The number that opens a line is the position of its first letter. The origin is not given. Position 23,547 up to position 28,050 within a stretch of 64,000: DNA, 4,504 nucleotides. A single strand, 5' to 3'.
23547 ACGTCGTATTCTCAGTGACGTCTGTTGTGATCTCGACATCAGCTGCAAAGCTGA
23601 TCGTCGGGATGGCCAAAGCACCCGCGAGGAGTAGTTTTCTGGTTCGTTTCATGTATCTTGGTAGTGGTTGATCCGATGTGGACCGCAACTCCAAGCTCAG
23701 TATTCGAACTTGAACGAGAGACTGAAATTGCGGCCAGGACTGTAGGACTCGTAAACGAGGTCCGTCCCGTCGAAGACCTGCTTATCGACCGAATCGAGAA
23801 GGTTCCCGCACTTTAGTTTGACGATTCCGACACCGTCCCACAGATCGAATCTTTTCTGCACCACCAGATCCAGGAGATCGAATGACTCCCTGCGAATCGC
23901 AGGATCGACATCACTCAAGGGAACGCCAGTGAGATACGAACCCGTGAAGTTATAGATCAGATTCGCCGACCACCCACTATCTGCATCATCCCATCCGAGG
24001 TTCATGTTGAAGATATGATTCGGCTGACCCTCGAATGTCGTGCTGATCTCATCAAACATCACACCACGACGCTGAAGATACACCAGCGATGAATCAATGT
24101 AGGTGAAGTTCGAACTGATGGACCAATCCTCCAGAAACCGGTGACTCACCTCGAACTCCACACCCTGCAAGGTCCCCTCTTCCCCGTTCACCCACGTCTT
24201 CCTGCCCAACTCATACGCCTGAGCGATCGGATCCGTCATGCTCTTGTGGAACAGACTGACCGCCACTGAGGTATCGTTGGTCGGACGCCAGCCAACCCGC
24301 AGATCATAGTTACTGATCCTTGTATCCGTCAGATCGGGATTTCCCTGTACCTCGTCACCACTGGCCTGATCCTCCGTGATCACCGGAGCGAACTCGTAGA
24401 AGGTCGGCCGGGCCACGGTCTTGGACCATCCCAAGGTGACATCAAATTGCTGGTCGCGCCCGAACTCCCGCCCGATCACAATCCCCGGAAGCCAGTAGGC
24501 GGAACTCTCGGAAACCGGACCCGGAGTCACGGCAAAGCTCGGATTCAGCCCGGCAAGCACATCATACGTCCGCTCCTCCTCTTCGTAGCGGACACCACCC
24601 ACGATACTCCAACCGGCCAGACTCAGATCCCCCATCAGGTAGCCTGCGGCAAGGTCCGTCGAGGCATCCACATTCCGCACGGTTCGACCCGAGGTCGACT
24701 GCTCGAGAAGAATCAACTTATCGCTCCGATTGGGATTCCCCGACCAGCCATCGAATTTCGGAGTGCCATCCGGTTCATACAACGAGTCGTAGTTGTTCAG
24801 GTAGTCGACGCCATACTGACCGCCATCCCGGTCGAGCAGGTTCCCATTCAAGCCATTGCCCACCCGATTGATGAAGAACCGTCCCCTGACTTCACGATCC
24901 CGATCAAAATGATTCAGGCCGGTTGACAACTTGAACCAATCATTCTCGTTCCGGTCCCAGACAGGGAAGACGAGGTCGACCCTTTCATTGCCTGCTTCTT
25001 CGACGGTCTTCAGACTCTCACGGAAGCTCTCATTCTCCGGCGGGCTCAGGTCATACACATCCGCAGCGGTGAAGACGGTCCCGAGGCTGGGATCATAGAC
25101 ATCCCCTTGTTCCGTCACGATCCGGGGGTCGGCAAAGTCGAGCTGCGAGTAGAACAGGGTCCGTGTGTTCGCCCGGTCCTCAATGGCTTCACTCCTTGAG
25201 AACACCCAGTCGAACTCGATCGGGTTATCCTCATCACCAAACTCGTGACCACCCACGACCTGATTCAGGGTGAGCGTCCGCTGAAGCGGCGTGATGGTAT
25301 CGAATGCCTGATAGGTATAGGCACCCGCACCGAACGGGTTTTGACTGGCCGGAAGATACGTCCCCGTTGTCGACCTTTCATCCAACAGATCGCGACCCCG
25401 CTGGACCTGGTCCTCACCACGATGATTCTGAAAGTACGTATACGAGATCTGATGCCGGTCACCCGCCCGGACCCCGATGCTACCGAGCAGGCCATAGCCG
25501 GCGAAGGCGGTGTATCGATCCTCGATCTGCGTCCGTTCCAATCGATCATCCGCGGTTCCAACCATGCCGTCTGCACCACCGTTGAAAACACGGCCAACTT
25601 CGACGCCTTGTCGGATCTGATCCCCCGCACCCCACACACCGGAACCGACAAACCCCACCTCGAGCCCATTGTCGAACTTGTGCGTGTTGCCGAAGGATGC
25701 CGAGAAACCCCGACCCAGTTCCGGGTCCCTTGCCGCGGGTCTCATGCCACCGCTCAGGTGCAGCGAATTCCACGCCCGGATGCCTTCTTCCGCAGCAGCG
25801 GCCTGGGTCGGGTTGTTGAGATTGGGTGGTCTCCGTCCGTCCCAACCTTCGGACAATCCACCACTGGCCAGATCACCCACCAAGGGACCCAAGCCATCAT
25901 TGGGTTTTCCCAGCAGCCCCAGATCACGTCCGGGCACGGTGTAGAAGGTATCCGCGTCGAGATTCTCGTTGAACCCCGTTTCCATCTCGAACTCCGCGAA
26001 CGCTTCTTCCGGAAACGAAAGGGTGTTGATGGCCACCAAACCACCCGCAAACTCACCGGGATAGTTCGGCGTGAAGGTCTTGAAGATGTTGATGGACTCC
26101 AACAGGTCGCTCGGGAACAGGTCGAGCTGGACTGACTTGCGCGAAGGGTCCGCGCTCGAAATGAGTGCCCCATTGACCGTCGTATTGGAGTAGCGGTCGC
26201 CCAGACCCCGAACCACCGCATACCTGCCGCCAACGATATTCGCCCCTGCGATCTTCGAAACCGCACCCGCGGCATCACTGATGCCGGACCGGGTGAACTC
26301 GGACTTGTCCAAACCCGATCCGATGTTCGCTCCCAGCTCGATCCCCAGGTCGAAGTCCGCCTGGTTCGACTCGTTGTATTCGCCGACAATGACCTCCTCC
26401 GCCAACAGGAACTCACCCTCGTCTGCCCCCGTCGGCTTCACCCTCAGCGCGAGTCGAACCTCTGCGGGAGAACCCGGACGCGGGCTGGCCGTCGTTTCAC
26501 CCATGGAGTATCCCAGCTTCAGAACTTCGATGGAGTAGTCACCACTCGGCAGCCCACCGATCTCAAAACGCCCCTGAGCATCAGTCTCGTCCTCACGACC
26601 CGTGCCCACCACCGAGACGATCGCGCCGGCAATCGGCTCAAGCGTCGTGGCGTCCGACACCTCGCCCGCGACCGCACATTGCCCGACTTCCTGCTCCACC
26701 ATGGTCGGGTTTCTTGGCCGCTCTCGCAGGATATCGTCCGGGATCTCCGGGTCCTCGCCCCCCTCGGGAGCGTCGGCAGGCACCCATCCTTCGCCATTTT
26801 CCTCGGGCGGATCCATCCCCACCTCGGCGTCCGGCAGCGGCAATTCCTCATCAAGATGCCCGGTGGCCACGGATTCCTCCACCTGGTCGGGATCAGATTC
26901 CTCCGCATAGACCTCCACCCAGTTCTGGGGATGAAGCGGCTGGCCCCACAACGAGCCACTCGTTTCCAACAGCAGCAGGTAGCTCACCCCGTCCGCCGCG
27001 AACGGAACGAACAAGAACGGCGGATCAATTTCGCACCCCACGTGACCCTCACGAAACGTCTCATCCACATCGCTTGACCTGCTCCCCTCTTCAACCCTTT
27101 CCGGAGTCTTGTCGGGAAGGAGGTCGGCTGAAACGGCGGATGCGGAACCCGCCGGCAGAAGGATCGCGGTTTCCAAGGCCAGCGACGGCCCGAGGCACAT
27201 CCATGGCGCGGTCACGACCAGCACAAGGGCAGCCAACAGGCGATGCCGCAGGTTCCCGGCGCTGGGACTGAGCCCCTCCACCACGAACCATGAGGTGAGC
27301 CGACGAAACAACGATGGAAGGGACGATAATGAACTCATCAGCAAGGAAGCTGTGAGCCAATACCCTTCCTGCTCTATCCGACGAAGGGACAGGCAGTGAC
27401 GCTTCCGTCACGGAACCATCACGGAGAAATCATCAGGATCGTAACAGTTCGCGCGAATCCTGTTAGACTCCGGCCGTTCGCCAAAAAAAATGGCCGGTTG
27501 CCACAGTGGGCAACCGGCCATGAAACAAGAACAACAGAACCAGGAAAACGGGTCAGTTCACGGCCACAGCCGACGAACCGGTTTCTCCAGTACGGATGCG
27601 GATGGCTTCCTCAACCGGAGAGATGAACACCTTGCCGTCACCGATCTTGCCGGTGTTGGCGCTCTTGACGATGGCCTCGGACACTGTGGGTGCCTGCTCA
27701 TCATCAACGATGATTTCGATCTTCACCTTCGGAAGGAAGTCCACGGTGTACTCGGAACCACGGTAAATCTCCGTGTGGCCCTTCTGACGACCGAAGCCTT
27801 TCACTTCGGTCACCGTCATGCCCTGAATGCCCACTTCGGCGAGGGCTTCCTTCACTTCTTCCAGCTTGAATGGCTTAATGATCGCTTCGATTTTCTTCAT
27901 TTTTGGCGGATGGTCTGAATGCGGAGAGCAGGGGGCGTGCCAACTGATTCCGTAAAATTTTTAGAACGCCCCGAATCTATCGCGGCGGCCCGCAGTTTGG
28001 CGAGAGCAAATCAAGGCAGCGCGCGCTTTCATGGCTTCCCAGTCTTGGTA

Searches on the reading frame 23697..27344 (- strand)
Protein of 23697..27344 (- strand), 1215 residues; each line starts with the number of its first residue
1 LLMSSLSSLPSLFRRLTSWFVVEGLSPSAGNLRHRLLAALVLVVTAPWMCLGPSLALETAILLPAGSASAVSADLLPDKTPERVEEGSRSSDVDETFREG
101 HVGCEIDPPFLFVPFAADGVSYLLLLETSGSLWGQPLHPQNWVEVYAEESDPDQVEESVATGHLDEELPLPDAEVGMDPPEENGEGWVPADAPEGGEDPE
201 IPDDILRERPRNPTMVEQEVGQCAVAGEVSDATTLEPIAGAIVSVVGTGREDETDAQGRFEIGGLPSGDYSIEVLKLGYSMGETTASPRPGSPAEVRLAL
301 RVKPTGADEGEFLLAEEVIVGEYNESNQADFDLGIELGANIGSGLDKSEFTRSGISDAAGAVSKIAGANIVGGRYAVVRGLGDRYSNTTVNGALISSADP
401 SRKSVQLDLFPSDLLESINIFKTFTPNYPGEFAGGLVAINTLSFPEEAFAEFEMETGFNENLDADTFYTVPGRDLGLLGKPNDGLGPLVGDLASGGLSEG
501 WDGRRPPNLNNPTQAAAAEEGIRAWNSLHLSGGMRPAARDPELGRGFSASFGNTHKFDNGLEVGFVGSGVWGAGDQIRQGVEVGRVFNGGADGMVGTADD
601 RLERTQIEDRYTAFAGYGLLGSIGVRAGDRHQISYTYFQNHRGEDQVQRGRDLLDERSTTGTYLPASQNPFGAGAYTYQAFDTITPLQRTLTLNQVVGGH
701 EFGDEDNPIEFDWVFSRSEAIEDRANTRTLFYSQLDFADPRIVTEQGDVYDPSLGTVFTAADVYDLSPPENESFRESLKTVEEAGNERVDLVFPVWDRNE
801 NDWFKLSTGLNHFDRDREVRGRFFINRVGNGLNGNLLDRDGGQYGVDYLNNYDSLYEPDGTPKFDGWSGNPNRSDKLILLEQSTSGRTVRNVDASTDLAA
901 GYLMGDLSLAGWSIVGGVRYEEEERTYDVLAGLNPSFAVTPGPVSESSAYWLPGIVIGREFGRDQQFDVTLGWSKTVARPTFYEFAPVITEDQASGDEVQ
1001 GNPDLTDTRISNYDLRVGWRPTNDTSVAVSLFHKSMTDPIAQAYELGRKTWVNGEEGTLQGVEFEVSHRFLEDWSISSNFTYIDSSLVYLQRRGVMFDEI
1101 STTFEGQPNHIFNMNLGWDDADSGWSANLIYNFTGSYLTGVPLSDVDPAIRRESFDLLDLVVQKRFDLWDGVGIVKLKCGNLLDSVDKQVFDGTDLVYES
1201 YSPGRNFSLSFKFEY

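Call 25: search_protein_families(library=pfam, proteins=[window:23697-27344:-], max_evalue=0.0001)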
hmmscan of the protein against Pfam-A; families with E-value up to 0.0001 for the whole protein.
window:23697-27344:- (1215 aa): 4 families
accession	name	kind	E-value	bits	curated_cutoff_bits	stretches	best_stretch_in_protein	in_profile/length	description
PF14905.12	OMP_b-brl_3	-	5.7e-17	62.3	27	1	891-1212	107-407/408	Outer membrane protein beta-barrel family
PF13620.12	CarboxypepD_reg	-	2.2e-12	47.6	32.3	1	225-300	2-81/82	Carboxypeptidase regulatory-like domain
PF13715.12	CarbopepD_reg_2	-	1.6e-10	41.3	32.2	1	225-300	1-76/88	CarboxypepD_reg-like domain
PF07715.20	Plug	-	5.8e-06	27.2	23.9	1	346-435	13-106/107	TonB-dependent Receptor Plug Domain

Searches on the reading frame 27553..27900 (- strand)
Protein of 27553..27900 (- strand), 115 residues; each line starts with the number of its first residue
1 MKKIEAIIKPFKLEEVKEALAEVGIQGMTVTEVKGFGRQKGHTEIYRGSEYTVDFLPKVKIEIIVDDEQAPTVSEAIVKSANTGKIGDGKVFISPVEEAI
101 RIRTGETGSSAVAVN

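Call 85: search_protein_families(library=pfam, proteins=[window:27553-27900:-], max_evalue=0.001)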
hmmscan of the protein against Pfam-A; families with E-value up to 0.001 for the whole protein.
window:27553-27900:- (115 aa): 1 family
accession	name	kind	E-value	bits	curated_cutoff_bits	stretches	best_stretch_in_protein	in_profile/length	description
PF00543.27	P-II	-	5.1e-35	120.3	25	1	1-106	1-102/102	Nitrogen regulatory protein P-II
